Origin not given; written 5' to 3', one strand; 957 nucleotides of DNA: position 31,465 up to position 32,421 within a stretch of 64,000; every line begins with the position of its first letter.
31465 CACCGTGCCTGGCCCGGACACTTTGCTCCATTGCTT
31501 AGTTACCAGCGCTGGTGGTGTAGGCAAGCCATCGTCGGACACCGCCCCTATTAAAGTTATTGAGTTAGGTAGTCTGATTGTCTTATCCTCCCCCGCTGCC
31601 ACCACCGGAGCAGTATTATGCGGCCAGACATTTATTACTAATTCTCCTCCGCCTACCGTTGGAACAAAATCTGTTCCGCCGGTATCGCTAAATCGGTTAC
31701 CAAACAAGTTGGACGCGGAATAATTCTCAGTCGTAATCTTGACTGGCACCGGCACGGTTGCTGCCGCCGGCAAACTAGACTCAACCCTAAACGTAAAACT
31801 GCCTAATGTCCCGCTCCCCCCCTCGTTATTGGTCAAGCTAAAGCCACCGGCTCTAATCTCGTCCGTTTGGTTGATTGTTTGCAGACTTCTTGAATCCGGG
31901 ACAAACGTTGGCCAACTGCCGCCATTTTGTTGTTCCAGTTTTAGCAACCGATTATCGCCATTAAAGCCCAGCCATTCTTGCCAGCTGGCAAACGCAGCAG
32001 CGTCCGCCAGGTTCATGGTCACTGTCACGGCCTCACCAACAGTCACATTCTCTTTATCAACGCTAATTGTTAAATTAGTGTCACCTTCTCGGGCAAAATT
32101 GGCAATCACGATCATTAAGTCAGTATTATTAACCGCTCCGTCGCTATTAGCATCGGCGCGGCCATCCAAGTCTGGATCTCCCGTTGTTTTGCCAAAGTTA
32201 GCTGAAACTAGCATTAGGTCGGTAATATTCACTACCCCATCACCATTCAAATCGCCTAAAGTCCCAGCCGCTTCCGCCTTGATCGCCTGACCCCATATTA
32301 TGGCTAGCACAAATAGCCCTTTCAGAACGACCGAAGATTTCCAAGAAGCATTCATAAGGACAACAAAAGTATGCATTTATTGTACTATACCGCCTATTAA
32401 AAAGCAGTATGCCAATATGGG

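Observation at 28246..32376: Tandem paralogous giant surface proteins combining dockerin, cohesin-like and repeated PKD-like Ig domains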

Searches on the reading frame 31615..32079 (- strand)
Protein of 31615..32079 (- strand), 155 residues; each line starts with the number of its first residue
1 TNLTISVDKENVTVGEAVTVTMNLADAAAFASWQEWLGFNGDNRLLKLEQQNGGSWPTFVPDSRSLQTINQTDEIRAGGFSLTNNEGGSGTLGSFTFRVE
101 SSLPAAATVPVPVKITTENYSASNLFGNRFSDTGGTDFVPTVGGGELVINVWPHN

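Call 7: search_protein_families(library=pfam, proteins=[window:31615-32079:-], max_evalue=10)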
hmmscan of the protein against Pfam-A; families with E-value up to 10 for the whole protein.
seq(155 aa): 2 families
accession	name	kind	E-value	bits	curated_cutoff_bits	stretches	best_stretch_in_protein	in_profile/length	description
PF13584.12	BatD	-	0.032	15.3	24.1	1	6-100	2-79/92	BatD DUF11 like domain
PF00963.24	Cohesin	-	0.036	14.7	24.1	1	4-112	2-113/139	Cohesin domain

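Call 8: find_homologous_proteins(query=window:31615-32079:-, max_evalue=0.001)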
Query seq(155 aa): 70 candidates shared short words with the query, none scored E <= 0.001.

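Call 20: search_protein_representatives(alignment_id=A1)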
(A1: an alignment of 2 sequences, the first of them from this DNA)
Query: 2 sequences, 155 profile positions. Proteins with E-value up to 0.001 (for the whole library): 134; up to 1e-10: 88; up to 1e-30: 22. The best 134 are listed.
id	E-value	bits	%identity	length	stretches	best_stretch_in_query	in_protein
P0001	1.1e-116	402.1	-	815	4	2-151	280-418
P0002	9.4e-74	262.7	-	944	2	1-155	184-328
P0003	2.3e-62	225.7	-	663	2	9-141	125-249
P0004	1.0e-58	213.9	-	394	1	1-155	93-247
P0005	6.1e-56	204.8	-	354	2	2-143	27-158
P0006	1.6e-54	200.2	-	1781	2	15-144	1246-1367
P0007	8.3e-51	188.2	-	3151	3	2-142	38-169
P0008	5.8e-46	172.4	-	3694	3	2-128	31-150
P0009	1.1e-45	171.5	-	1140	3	3-148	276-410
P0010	3.7e-45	169.8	-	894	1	1-155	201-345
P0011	1.8e-38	148.1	-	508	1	2-155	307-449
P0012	6.5e-38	146.3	-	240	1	3-144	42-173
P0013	3.6e-37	143.9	-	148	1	10-149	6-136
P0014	6.7e-37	143.0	-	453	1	2-144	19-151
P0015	5.8e-36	140.0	-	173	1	2-144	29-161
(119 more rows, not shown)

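Call 24: search_solved_structures(query=A2, max_evalue=10, show_alignments=3)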
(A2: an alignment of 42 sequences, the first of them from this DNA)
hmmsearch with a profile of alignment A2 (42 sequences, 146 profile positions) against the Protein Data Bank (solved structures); distinct sequences matched with E-value up to 10: 22.
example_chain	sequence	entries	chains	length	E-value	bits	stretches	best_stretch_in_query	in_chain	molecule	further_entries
3l8q_A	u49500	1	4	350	1.7e-11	47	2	4-54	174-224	Cellulosomal scaffoldin adaptor protein B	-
1zv9_A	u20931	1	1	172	4e-05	26.3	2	4-50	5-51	Cellulosomal scaffoldin adaptor protein B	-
1qzn_A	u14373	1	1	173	4e-05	26.3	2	4-50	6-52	cellulosomal scaffoldin adaptor protein B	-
3f2l_A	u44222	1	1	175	4.2e-05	26.3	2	4-50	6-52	Cellulosomal scaffoldin adaptor protein B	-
3bwz_A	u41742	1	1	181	4.8e-05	26.1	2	4-50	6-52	Cellulosomal scaffoldin adaptor protein B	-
4u3s_A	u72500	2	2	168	4.8e-05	26.1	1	5-54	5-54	Cellulosomal scaffoldin adaptor protein B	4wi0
3fnk_A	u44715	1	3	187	5.5e-05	25.9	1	4-54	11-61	Cellulosomal scaffoldin adaptor protein B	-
5g5d_A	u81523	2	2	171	5.9e-05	25.8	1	2-55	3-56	CELLULOSOME ANCHORING PROTEIN COHESIN REGION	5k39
3ghp_A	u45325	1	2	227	7.4e-05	25.5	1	4-54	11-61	Cellulosomal scaffoldin adaptor protein B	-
2y3n_A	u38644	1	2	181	0.0085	18.8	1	7-48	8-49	CELLULOSOMAL SCAFFOLDIN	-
1tyj_A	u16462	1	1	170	0.0089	18.7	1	8-48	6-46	cellulosomal scaffoldin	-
2bm3_A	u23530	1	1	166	0.016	17.9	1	2-73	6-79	SCAFFOLDING DOCKERIN BINDING PROTEIN A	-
2b59_A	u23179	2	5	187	0.024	17.3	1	2-73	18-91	COG1196: Chromosome segregation ATPases | Scaffolding dockerin binding protein A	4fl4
3kcp_B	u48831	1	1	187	0.024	17.3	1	2-73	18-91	Cellulosome anchoring protein, cohesin region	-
5m0y_A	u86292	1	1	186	0.031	17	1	2-73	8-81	Cellulosome anchoring protein cohesin region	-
2xdh_A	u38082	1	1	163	0.49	13.1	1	6-125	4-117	COHESIN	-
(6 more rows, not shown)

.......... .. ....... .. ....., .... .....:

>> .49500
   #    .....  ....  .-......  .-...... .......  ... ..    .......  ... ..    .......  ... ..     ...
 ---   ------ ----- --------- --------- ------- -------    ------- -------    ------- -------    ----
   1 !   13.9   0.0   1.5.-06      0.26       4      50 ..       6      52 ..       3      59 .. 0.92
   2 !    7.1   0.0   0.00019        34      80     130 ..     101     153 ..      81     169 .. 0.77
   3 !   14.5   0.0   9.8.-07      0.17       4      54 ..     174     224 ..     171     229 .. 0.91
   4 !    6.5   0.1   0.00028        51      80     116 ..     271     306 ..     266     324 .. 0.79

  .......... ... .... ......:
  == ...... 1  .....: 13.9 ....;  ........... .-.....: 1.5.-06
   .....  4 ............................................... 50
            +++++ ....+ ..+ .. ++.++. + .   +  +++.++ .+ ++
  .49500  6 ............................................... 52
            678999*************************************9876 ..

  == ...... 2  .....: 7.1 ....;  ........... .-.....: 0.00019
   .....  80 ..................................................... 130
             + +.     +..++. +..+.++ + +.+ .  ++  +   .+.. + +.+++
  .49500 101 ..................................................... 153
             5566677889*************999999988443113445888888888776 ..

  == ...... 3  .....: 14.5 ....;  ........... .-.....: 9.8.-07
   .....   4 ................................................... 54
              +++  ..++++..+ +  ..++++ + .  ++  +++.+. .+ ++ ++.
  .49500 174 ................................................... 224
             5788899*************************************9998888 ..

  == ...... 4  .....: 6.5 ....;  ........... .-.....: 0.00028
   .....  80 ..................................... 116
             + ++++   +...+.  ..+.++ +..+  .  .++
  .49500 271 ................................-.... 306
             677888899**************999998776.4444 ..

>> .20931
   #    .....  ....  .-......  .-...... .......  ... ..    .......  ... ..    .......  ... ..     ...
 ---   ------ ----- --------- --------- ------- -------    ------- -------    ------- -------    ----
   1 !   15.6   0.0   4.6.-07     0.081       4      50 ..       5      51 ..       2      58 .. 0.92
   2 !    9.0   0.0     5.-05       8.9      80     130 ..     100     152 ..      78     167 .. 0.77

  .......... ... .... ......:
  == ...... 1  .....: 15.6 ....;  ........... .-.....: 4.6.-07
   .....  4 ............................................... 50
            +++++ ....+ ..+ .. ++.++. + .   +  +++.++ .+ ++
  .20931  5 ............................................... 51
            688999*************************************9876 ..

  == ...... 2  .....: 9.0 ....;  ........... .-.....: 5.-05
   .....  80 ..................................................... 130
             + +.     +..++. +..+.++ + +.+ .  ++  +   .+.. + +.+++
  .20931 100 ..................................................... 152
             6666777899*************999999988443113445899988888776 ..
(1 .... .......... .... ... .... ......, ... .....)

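Call 25: search_protein_families(library=pfam, alignment_id=A2, max_evalue=0.01)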
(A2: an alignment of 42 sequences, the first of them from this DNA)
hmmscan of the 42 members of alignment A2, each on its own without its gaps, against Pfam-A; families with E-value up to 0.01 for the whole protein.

A. member 1, seq(155 aa): 0 families

B. families by the number of members that match (of 42 scanned): 3 families
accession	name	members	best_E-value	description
PF00963.24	Cohesin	28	2.7e-08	Cohesin domain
PF09394.16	Inhibitor_I42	3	0.0031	Chagasin family peptidase inhibitor I42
PF16831.10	CssAB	1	0.0087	CS6 fimbrial subunits A and B, Coli surface antigen 6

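Call 33: predict_structure(alignment_id=A2)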
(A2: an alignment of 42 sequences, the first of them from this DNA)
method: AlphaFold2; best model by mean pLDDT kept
length: 155 residues; sequences in the alignment: 42
mean_pLDDT: 95.4   pTM: 0.89
mean pLDDT of the five models: 95.4, 95.2, 95.2, 95.1, 94.7
residues with pLDDT >= 90: 136; 70-90: 18; 50-70: 1; < 50: 0
segments of 3 or more residues with pLDDT < 50: none
pLDDT, mean of each block of 10 residues (from residue 1): 98 96 98 97 90 98 98 98 98 97 83 97 97 98 94 84
secondary structure, 60 per line:
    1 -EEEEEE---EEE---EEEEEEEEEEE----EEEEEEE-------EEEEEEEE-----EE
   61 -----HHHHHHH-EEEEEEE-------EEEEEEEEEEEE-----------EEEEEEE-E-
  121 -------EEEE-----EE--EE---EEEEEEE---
elements in order: E2-7 E11-13 E17-27 E32-38 E46-53 H66-72 E74-80 E88-99 E111-117 E128-131 E146-152

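Call 36: fold_search(model_id=the predicted structure, library=pdb)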
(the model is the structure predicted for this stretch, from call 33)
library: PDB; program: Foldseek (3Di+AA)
matches with E <= 10: 1861; with E <= 0.001: 75
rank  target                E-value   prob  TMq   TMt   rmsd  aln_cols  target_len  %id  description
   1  1qzn                  5.6e-08  1.00  0.66  0.61   3.9       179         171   16  Crystal Structure Analysis of a type II cohesin domain from the cellulosome of Acetivibrio cellulolyticus (released 2004-09-21)
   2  5lxv_A                7.0e-08  1.00  0.66  0.60   6.4       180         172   16  Crystal structure of Ruminococcus flavefaciens scaffoldin C cohesin in complex with a dockerin from an uncharacterized (released 2016-10-19)
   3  3l8q_C                7.8e-08  1.00  0.66  0.33   3.9       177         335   16  Structure analysis of the type II cohesin dyad from the adaptor ScaA scaffoldin of Acetivibrio cellulolyticus (released 2010-05-05)
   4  3l8q_D                9.6e-08  1.00  0.67  0.33   3.7       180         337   16  Structure analysis of the type II cohesin dyad from the adaptor ScaA scaffoldin of Acetivibrio cellulolyticus (released 2010-05-05)
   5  5lxv_C                9.6e-08  1.00  0.67  0.61   4.6       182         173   15  Crystal structure of Ruminococcus flavefaciens scaffoldin C cohesin in complex with a dockerin from an uncharacterized (released 2016-10-19)
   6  1tyj                  1.0e-07  1.00  0.70  0.65   4.1       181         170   15  Crystal Structure Analysis of type II Cohesin A11 from Bacteroides cellulosolvens (released 2005-04-26)
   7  2y3n_A                1.2e-07  1.00  0.66  0.60   4.5       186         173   18  Type II cohesin-dockerin domain from Bacteroides cellolosolvens (released 2012-01-11)
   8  3ghp_A                1.5e-07  1.00  0.62  0.52   4.2       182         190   14  Structure of the second type II cohesin module from the adaptor ScaA scaffoldin of Acetivibrio cellulolyticus (includi (released 2009-06-23)
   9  4ums                  1.9e-07  1.00  0.65  0.65   4.0       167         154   15  The crystal structure of the seventh ScaB type I cohesin from Pseudobacteroides cellulosolvens (released 2015-05-06)
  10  3l8q_A                2.3e-07  1.00  0.67  0.33   3.9       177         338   16  Structure analysis of the type II cohesin dyad from the adaptor ScaA scaffoldin of Acetivibrio cellulolyticus (released 2010-05-05)
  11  5nrm_A                2.3e-07  1.00  0.62  0.67   4.1       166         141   13  Crystal structure of the sixth cohesin from Acetivibrio cellulolyticus' scaffoldin B in complex with Cel5 dockerin S51 (released 2018-01-31)
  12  2jh2_A                2.4e-07  1.00  0.58  0.66   4.0       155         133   17  X-ray crystal structure of a cohesin-like module from Clostridium perfringens (released 2007-11-06)
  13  3f2l                  3.0e-07  1.00  0.66  0.61   3.8       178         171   16  Crystal structure analysis of the K171A mutation of N-terminal type II cohesin 1 from the cellulosomal ScaB subunit of A (released 2008-12-02)
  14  5k39_A                3.2e-07  1.00  0.59  0.56   7.6       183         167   14  THE TYPE II COHESIN DOCKERIN COMPLEX FROM CLOSTRIDIUM THERMOCELLUM (released 2017-03-29)
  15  3l8q_B                3.3e-07  1.00  0.66  0.33   3.9       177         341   16  Structure analysis of the type II cohesin dyad from the adaptor ScaA scaffoldin of Acetivibrio cellulolyticus (released 2010-05-05)
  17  2xdh                  5.1e-07  1.00  0.63  0.70   3.2       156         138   16  Non-cellulosomal cohesin from the hyperthermophilic archaeon Archaeoglobus fulgidus (released 2010-05-26)
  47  2jh2_C                4.7e-06  1.00  0.58  0.67   4.1       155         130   17  X-ray crystal structure of a cohesin-like module from Clostridium perfringens (released 2007-11-06)
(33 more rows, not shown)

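Call 37: find_encoding_contigs(protein=P0004, flank=10000, max_places=4)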
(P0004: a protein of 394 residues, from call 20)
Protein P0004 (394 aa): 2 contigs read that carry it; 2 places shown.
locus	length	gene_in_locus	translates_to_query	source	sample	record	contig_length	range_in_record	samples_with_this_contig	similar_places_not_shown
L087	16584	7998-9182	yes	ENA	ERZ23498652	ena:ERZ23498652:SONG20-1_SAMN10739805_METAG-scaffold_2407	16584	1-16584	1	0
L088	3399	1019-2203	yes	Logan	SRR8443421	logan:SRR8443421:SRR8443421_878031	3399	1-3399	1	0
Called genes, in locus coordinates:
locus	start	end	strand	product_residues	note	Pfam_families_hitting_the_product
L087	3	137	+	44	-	?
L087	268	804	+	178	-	PF00293:NUDIX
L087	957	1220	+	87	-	PF02823:ATP-synt_DE_N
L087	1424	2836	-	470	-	PF00006:ATP-synt_ab, PF22919:ATP-synt_VA_C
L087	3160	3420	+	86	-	-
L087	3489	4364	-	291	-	PF00231:ATP-synt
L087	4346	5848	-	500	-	PF00006:ATP-synt_ab, PF00306:ATP-synt_ab_C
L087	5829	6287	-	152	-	PF00213:OSCP (weak)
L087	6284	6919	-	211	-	-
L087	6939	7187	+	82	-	-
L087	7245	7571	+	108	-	-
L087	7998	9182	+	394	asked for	PF00404:Dockerin_1, PF22352:K319L-like_PKD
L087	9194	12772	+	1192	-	PF22352:K319L-like_PKD, PF17803:Cadherin_4, PF17892:Cadherin_5, PF17963:Big_9, PF22352:K319L-like_PKD, PF17803:Cadherin_4, PF17892:Cadherin_5, PF17963:Big_9, +7 more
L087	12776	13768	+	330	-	-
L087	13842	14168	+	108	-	-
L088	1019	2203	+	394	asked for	PF00404:Dockerin_1, PF22352:K319L-like_PKD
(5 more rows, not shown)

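Call 38: find_encoding_contigs(protein=P0010, flank=10000, max_places=4)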
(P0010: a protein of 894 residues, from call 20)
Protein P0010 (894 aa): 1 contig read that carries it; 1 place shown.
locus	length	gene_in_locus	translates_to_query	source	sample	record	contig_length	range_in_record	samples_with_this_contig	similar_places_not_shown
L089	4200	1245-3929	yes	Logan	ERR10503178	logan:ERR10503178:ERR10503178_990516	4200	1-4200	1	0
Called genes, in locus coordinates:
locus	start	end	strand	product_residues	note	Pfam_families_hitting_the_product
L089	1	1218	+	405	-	?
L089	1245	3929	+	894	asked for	PF22352:K319L-like_PKD, PF17803:Cadherin_4, PF17892:Cadherin_5, PF17963:Big_9, PF22352:K319L-like_PKD (weak), PF17803:Cadherin_4, PF17963:Big_9, PF22352:K319L-like_PKD, +3 more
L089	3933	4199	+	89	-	?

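Call 66: search_protein_families(library=pfam, alignment_id=A8, max_evalue=0.001)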
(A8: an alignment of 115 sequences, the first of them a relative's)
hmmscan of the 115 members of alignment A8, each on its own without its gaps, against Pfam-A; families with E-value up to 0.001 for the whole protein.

A. member 1, P0001 (815 aa): 6 families
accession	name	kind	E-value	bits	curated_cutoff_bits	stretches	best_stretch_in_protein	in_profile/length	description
PF17963.7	Big_9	-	6.4e-54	181.3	23.6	3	423-508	1-89/89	Bacterial Ig domain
PF17892.7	Cadherin_5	-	7.6e-33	112.7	26.5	3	423-510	2-98/98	Cadherin-like domain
PF17803.7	Cadherin_4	-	2.1e-24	86.2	25.1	3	503-568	1-70/71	Bacterial cadherin-like domain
PF16184.11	Cadherin_3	-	1.6e-09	38.1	25.5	0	208-271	24-105/106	Cadherin-like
PF09394.16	Inhibitor_I42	-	1.9e-06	28.5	27.2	0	688-716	48-76/91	Chagasin family peptidase inhibitor I42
PF13584.12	BatD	-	0.0006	20.8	24.1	0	47-70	3-26/92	BatD DUF11 like domain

B. families by the number of members that match (of 115 scanned): 88 families (the first 25 are shown)
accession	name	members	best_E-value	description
PF00963.24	Cohesin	46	8e-108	Cohesin domain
PF22352.2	K319L-like_PKD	11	9.9e-43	K319L-like, PKD domain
PF00404.24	Dockerin_1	11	2.2e-12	Dockerin type I domain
PF00801.26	PKD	10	1.2e-27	PKD domain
PF17963.7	Big_9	9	6.4e-54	Bacterial Ig domain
PF18911.6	PKD_4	8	2.2e-41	PKD domain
PF05345.18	He_PIG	8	1.5e-16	Putative Ig domain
PF13927.12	Ig_3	7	3.1e-40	Immunoglobulin domain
PF07679.22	I-set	7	1.5e-39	Immunoglobulin I-set domain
PF13895.12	Ig_2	7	2.4e-22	Immunoglobulin domain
PF13860.13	FlgD_ig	7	1.7e-10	FlgD Ig-like domain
PF18962.6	Por_Secre_tail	6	3.8e-09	Secretion system C-terminal sorting domain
PF17892.7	Cadherin_5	5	7.6e-33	Cadherin-like domain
PF17803.7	Cadherin_4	5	3.5e-30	Bacterial cadherin-like domain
PF22544.2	HYDIN_VesB_CFA65-like_Ig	5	3e-23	HYDIN/CFA65/VesB-like, Ig-like domain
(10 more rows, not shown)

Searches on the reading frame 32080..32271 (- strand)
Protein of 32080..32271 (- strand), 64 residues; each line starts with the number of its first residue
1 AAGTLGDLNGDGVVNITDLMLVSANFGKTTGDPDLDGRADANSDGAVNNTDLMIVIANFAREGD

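Call 92: find_related_loci(query=A12, collection=metagenome_contigs, flank=6000)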
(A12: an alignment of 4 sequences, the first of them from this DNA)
Query A12 (64 aa) in metagenome_contigs; peptide patterns used: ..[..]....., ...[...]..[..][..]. (x = any residue, [..] = any of these).
600 stretches matched a pattern (row limit reached: there are more); 86 encode a relative of the query (tblastn E <= 1e-3); the best 80 are kept; 80 distinct loci.
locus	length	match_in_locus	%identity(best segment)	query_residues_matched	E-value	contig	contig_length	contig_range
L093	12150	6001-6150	62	6-55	6e-15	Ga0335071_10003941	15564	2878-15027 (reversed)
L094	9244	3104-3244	60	6-52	6e-13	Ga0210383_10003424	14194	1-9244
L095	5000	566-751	50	2-62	8e-13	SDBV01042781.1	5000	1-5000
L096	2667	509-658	52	6-55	1e-10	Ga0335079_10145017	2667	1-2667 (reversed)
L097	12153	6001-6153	49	5-55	1e-10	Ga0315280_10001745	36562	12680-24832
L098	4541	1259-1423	40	5-59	2e-9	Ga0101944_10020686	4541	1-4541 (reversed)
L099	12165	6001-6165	44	5-59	2e-9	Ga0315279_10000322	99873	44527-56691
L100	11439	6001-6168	41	1-59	3e-9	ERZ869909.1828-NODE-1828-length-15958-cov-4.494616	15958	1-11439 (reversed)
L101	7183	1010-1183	40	4-61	3e-9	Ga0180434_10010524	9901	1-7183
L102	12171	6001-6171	47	1-59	4e-9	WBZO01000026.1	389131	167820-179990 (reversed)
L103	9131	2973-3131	46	6-64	5e-9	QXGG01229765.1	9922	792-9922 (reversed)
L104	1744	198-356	46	6-59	6e-9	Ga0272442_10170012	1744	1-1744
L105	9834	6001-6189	43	4-60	1e-8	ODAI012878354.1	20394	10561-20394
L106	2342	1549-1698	50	4-55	1e-8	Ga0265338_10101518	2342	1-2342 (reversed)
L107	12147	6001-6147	44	6-59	2e-8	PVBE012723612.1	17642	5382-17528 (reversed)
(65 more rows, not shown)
